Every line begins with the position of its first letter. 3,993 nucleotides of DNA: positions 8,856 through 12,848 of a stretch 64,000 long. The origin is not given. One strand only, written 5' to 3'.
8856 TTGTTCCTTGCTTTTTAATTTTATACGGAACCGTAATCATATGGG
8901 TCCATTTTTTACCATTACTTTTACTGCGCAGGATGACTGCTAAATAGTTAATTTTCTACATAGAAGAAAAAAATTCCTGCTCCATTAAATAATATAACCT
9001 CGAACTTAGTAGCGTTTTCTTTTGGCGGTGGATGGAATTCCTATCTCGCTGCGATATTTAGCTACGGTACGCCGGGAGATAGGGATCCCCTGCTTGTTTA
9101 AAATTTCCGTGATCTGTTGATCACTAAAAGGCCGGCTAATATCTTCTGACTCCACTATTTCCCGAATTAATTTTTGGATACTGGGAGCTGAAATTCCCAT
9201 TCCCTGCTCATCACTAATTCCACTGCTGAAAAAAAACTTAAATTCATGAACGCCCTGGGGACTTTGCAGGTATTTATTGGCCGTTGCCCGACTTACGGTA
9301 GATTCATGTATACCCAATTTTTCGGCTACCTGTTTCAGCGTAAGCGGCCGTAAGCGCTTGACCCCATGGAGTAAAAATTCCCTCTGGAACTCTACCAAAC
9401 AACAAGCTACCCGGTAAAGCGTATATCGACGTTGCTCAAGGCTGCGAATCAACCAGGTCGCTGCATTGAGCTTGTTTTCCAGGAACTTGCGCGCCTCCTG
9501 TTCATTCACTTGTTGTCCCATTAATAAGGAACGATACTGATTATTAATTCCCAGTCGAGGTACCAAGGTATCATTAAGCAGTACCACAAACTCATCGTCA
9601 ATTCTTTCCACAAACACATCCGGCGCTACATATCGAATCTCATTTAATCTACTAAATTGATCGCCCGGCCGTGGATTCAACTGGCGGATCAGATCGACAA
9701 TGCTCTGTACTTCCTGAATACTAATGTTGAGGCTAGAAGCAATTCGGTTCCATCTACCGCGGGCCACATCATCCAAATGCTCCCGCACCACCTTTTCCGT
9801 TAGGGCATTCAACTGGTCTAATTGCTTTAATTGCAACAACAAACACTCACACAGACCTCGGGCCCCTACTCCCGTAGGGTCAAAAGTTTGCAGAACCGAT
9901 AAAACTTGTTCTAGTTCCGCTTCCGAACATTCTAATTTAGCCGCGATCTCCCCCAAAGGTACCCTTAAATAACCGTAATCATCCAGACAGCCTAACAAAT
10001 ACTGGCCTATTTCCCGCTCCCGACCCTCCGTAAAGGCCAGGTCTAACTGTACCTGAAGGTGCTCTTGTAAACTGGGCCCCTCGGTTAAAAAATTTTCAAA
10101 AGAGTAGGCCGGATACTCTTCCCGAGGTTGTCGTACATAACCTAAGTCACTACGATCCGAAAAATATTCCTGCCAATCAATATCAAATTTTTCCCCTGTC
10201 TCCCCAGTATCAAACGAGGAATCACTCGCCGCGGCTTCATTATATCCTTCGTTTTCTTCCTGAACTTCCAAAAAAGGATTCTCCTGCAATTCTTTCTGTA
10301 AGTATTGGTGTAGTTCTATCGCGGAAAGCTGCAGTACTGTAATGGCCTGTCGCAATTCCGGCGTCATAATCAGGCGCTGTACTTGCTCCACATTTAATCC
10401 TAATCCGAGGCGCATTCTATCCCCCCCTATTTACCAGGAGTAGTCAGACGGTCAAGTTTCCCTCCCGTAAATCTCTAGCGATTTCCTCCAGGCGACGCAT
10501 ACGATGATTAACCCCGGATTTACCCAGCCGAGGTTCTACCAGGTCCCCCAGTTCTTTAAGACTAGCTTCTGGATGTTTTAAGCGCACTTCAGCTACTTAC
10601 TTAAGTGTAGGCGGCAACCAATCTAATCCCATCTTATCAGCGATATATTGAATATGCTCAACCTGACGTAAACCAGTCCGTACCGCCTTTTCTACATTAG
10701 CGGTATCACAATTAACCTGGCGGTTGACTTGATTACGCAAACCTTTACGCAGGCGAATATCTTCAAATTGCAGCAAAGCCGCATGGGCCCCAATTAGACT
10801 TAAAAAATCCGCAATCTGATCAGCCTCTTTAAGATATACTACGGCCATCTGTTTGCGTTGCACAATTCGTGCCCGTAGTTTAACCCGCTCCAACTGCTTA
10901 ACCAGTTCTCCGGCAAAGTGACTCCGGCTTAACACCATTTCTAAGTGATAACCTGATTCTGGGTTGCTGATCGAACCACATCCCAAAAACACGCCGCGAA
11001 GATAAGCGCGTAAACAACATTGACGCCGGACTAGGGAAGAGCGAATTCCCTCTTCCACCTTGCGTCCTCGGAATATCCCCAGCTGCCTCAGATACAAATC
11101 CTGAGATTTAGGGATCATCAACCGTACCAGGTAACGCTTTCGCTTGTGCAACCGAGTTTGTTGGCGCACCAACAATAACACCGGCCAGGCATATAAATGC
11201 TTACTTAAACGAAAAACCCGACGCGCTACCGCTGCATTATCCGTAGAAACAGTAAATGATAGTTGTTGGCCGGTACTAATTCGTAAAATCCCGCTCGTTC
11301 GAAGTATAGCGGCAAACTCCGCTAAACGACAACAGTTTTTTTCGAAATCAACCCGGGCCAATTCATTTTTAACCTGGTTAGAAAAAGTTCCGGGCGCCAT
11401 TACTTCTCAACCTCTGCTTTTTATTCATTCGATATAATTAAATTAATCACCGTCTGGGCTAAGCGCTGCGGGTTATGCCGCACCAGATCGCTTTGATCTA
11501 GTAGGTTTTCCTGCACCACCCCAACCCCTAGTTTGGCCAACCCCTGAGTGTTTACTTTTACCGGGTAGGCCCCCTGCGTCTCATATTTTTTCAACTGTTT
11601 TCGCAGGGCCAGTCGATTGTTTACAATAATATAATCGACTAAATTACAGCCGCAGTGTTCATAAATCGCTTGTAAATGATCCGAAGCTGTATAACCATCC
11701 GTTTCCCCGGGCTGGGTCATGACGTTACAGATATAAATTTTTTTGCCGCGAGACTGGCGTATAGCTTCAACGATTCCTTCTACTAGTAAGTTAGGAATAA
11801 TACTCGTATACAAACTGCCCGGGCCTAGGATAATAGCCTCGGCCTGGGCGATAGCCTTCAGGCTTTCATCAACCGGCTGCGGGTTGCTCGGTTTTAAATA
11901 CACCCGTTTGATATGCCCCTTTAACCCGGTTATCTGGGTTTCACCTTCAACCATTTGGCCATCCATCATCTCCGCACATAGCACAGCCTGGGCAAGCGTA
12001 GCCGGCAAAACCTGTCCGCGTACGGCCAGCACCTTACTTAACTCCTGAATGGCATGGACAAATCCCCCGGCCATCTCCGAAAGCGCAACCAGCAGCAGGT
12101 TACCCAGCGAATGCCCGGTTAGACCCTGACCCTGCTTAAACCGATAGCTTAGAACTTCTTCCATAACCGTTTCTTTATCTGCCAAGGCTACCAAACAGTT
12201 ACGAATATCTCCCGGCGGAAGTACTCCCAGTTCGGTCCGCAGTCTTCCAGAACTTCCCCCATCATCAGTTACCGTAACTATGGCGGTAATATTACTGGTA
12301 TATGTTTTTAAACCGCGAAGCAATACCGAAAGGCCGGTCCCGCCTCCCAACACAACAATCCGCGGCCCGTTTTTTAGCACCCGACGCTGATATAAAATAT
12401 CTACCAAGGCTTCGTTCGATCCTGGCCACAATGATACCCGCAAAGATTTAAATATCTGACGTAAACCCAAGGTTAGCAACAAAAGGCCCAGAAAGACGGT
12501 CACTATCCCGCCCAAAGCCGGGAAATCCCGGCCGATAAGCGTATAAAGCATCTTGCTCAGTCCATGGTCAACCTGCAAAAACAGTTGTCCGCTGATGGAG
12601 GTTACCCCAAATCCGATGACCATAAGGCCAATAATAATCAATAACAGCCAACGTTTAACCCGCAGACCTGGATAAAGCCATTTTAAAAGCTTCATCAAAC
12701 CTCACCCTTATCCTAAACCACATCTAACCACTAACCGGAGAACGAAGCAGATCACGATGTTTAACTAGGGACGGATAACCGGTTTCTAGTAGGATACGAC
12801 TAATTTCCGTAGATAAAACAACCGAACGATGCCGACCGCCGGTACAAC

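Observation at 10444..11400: whiA carries a single in-frame TAA stop between its endonuclease-like domain and its C-terminal HTH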

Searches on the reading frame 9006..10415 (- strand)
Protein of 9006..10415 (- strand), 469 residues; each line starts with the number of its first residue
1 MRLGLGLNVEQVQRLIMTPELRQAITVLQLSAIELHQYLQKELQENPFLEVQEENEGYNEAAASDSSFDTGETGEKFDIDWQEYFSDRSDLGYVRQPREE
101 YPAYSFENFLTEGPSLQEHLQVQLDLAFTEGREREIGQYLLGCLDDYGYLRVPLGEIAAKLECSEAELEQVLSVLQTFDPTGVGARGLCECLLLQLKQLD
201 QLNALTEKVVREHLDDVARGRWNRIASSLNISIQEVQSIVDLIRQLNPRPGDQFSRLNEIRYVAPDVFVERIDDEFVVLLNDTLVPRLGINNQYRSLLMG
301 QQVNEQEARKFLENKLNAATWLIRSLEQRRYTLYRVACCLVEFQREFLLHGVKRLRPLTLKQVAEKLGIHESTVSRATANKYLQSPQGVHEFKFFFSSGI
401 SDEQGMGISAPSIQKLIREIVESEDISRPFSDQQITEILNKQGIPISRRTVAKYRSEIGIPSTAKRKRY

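Call 38: search_protein_families(library=pfam, proteins=[window:9009-10415:-], max_evalue=0.00001)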
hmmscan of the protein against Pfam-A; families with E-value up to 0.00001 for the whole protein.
window:9009-10415:- (469 aa): 4 families
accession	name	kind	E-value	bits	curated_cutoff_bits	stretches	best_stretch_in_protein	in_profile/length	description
PF04963.19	Sigma54_CBD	-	2.1e-62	210.6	22.9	1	106-294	2-185/185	Sigma-54 factor, core binding domain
PF04552.19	Sigma54_DBD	-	1.1e-59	201.1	22.8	1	310-468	2-160/160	Sigma-54, DNA binding domain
PF00309.25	Sigma54_AID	-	3.3e-17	62.5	23.8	1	7-51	2-46/46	Sigma-54 factor, Activator interacting domain (AID)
PF12728.13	HTH_17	-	7.1e-06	26.6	27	0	358-383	2-27/51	Helix-turn-helix domain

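Call 42: find_encoding_contigs(protein=window:9006-10415:-, flank=4000, max_places=10)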
Protein window:9006-10415:- (469 aa): 2 contigs read that carry it; 2 places shown.
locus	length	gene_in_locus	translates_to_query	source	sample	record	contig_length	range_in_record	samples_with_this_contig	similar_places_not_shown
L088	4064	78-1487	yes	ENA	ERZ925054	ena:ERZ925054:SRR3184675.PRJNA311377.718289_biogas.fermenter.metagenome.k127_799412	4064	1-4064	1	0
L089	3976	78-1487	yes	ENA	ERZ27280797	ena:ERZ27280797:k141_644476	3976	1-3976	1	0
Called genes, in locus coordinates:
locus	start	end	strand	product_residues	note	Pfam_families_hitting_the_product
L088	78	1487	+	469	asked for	PF00309:Sigma54_AID, PF04963:Sigma54_CBD, PF04552:Sigma54_DBD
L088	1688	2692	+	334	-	PF00044:Gp_dh_N, PF02800:Gp_dh_C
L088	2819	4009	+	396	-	PF00162:PGK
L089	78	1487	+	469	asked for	PF00309:Sigma54_AID, PF04963:Sigma54_CBD, PF04552:Sigma54_DBD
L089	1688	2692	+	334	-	PF00044:Gp_dh_N, PF02800:Gp_dh_C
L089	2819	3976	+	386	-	?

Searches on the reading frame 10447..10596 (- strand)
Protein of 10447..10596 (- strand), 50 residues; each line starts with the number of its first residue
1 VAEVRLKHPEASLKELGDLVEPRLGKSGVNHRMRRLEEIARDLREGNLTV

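Call 4: search_protein_families(library=pfam, proteins=[window:10447-10596:-], max_evalue=0.01)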
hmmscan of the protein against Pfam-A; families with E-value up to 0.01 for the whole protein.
window:10447-10596:- (50 aa): 2 families
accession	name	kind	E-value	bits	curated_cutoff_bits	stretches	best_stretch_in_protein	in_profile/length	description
PF02650.20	HTH_WhiA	-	7.8e-16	58.7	27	1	1-40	45-84/84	WhiA C-terminal HTH domain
PF02609.21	Exonuc_VII_S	-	0.0083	16.6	24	0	32-49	4-21/52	Exonuclease VII small subunit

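Call 8: list_cluster_members(proteins=[P0001, window:10447-10587:-])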
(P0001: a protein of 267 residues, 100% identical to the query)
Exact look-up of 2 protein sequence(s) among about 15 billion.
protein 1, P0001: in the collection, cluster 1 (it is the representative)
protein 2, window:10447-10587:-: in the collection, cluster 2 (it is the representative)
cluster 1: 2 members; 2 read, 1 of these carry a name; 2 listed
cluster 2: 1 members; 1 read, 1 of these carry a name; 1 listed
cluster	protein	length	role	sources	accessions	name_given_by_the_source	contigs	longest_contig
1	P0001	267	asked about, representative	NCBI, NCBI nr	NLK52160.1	MAG: DNA-binding protein WhiA [Syntrophomonadaceae bacterium] | DNA-binding protein WhiA [Syntrophomonadaceae bacterium]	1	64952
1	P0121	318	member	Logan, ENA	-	-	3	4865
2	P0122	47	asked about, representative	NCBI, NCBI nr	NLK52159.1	MAG: DNA-binding protein WhiA [Syntrophomonadaceae bacterium] | DNA-binding protein WhiA [Syntrophomonadaceae bacterium]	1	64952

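Call 10: find_encoding_contigs(protein=P0121, flank=5000, max_places=10)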
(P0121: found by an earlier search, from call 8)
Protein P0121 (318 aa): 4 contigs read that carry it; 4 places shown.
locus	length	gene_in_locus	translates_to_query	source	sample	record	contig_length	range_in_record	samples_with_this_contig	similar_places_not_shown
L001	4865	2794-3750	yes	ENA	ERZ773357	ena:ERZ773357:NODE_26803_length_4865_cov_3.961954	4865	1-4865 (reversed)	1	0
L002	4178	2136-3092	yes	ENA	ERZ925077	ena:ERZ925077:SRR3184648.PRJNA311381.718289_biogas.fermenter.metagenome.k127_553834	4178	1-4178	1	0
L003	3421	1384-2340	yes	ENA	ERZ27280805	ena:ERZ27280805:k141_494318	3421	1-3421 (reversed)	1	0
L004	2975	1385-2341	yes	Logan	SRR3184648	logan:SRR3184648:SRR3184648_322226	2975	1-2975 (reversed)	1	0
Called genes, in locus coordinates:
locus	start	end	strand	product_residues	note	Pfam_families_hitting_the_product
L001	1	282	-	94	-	?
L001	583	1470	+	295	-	PF03668:RapZ-like_N, PF22740:PapZ_C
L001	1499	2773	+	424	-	PF01933:CofD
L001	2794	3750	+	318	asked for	PF10298:WhiA_N, PF14527:LAGLIDADG_WhiA, PF02650:HTH_WhiA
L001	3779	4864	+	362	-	?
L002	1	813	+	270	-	?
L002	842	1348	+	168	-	PF01933:CofD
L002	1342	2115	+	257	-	PF01933:CofD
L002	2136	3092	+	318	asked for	PF10298:WhiA_N, PF14527:LAGLIDADG_WhiA, PF02650:HTH_WhiA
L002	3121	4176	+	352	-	?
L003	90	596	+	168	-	PF01933:CofD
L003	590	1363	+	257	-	PF01933:CofD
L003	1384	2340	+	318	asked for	PF10298:WhiA_N, PF14527:LAGLIDADG_WhiA, PF02650:HTH_WhiA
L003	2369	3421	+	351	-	?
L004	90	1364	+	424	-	PF01933:CofD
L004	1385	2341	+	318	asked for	PF10298:WhiA_N, PF14527:LAGLIDADG_WhiA, PF02650:HTH_WhiA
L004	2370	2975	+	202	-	?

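Call 40: find_related_loci(query=P0121, collection=genome_contigs, flank=3000)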
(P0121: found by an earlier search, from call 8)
Query P0121 (318 aa) in genome_contigs; peptide patterns used: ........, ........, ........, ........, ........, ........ (x = any residue, [..] = any of these).
555 stretches matched a pattern; 467 encode a relative of the query (tblastn E <= 1e-3); the best 80 are kept; 80 distinct loci.
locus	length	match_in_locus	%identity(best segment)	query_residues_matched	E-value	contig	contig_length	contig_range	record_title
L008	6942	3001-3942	51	3-314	6e-99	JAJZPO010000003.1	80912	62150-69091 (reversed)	MAG: Bacillota bacterium isolate SKS1.bin126 NODE_440_length_80912_cov_2.244241, whole genome shotgun sequence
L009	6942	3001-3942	51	5-317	2e-98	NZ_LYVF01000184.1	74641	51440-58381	Desulfotomaculum copahuensis strain LMa1 LMA27_trimmed_contig_7, whole genome shotgun sequence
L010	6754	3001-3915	50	5-308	8e-99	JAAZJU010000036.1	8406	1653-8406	MAG: Clostridia bacterium isolate AS21ysBPME_41 23366_AS21, whole genome shotgun sequence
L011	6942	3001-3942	50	3-314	3e-98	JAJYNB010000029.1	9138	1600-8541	MAG: Bacillota bacterium isolate DBS2-4.bin25 NODE_13932_length_9138_cov_1.31362, whole genome shotgun sequence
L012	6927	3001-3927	50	5-312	3e-97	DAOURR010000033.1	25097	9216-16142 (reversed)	MAG TPA_asm: Pelotomaculum sp. isolate CSMAG_525 CSMAG_525_k127_90033_length_25097_cov_15.0000, whole genome shotgun seq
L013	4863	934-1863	48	5-312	1e-96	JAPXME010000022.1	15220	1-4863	MAG: Clostridiaceae bacterium isolate binned_ad_5.45 NODE_3970_length_15220_cov_1.455774, whole genome shotgun sequence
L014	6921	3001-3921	48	5-313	8e-97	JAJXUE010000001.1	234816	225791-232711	MAG: Bacillota bacterium isolate BP4.bin80 NODE_14_length_234816_cov_1.994972, whole genome shotgun sequence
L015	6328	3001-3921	49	5-312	1e-96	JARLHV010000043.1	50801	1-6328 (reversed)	MAG: Desulfosporosinus sp. isolate MAG_BO295 MetaBAT2_Bin_295_Oxic_k141_571388, whole genome shotgun sequence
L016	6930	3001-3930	49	5-312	2e-95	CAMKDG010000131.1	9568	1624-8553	MAG: uncultured Desulfotomaculum sp. isolate SRR12377472_bin.7_metawrap_v1.3_MAG genome assembly, contig: SRR12377472_17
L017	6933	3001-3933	48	5-313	1e-95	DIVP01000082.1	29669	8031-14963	MAG TPA_asm: Peptococcaceae bacterium UBA6129 UBA6129_contig_23169, whole genome shotgun sequence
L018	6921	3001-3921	50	5-312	2e-95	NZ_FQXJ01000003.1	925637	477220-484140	Desulfosporosinus lacus DSM 15449, whole genome shotgun sequence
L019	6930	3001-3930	50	5-312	2e-95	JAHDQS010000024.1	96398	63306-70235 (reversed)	MAG: Clostridia bacterium isolate SM3-B6.2 k141_71538, whole genome shotgun sequence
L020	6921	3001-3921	50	5-312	5e-95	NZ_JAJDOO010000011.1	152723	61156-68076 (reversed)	Desulfosporosinus sp. SRJS8 NODE_11_length_152723_cov_53.734555, whole genome shotgun sequence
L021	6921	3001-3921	49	5-312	6e-95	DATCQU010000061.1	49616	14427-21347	MAG TPA_asm: Desulfosporosinus sp. isolate SMAG_U7261 k141_59558, whole genome shotgun sequence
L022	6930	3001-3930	47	5-312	3e-95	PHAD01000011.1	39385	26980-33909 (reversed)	MAG: Firmicutes bacterium HGW-Firmicutes-12 08E140C01_z5_2013_Ig3399_v2_scaffold_858, whole genome shotgun sequence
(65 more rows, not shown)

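Call 46: search_protein_families(library=ncbifam, proteins=[window:10447-10596:-], max_evalue=0.001)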
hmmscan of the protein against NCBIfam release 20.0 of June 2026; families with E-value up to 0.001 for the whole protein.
window:10447-10596:- (50 aa): 1 family
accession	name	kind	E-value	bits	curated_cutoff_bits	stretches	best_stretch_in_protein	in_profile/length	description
TIGR00647.1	DNA_bind_WhiA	equivalog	5e-13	49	44.1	1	1-40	263-303/304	DNA-binding protein WhiA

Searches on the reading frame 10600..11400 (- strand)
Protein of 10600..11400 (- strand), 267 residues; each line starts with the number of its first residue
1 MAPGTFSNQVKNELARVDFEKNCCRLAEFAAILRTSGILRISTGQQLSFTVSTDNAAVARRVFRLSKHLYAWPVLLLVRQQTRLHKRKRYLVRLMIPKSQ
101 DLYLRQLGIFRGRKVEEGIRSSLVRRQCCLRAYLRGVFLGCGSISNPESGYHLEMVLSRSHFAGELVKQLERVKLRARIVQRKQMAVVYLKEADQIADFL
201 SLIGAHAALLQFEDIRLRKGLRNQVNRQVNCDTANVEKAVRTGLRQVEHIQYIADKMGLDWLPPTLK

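Call 4: search_protein_families(library=pfam, proteins=[window:10600-11400:-], max_evalue=0.01)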
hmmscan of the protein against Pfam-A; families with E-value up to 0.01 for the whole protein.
window:10600-11400:- (267 aa): 3 families
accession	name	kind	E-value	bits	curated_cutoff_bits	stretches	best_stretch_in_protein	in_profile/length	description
PF14527.11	LAGLIDADG_WhiA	-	9.7e-30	103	23.2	1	131-220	2-91/93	WhiA LAGLIDADG-like domain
PF10298.14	WhiA_N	-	3.8e-24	85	23.4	1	22-109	1-85/86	WhiA N-terminal LAGLIDADG-like domain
PF02650.20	HTH_WhiA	-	1.4e-11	45.1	27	1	225-266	1-42/84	WhiA C-terminal HTH domain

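Call 46: search_protein_families(library=ncbifam, proteins=[window:10600-11400:-], max_evalue=0.001)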
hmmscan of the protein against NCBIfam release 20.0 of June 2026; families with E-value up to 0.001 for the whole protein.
window:10600-11400:- (267 aa): 1 family
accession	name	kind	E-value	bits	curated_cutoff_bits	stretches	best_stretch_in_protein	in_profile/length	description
TIGR00647.1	DNA_bind_WhiA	equivalog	1.9e-76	257.2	44.1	1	7-266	1-260/304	DNA-binding protein WhiA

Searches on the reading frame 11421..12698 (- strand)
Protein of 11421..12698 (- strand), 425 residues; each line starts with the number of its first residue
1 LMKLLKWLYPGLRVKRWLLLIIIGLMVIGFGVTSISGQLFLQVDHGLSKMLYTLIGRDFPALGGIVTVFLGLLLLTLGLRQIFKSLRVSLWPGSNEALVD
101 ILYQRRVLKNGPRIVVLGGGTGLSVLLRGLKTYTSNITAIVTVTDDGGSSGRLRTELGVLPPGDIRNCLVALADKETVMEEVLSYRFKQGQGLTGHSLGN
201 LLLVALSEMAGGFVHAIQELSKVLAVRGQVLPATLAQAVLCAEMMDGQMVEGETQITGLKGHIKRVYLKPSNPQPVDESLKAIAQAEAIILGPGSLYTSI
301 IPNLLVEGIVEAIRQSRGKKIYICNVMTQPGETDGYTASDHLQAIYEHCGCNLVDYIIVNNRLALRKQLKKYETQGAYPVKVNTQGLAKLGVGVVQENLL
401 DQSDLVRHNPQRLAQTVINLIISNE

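Call 38: search_protein_families(library=pfam, proteins=[window:11424-12698:-], max_evalue=0.00001)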
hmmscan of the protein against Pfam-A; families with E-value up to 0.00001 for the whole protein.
window:11424-12698:- (425 aa): 1 family
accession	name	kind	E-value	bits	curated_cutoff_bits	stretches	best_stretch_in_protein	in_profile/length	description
PF01933.23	CofD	-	6.3e-119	396.9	30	1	114-400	1-290/290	2-phospho-L-lactate transferase CofD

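Call 43: find_encoding_contigs(protein=window:11421-12698:-, flank=4000, max_places=10)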
Protein window:11421-12698:- (425 aa): no gene with exactly this product is on record in the collection.
